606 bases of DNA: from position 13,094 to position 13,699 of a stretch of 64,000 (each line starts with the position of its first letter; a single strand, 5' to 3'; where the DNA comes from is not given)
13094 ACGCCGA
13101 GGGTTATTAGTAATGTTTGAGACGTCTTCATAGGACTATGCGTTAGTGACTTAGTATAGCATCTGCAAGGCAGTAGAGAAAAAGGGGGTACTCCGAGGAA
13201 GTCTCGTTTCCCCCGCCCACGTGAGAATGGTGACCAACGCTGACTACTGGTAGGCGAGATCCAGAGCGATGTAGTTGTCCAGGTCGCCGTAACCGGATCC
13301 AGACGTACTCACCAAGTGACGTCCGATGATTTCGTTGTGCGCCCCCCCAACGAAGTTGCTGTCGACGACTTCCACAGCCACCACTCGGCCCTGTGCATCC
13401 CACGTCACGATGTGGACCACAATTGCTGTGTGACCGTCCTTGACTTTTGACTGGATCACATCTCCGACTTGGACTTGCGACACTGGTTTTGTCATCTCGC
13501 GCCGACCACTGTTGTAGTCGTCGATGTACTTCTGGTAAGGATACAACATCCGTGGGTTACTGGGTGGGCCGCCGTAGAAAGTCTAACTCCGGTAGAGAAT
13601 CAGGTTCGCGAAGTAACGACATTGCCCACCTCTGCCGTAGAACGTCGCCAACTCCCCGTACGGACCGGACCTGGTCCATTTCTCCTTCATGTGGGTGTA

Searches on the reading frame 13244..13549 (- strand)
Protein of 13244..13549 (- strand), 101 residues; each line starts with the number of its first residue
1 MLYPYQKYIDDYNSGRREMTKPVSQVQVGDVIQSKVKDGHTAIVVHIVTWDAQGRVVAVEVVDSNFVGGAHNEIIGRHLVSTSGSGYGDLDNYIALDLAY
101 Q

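Call 6: search_protein_families(library=pfam, proteins=[window:13244-13549:-], max_evalue=0.01)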
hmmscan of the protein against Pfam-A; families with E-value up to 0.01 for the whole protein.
window:13244-13549:- (101 aa): 0 families

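Call 8: search_protein_families(library=pfam, proteins=[window:13244-13549:-], max_evalue=10)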
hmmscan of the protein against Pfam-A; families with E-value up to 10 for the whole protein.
window:13244-13549:- (101 aa): 3 families
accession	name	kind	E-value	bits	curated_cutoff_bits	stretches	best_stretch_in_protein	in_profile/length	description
PF05257.22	CHAP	-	0.04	14.8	26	1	20-49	40-71/81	CHAP domain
PF12671.13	Amidase_6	-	0.083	13.4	23.2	1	17-60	94-140/163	Putative amidase domain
PF16138.10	DUF4846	-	0.091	12.7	37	1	20-55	153-188/239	Domain of unknown function (4846)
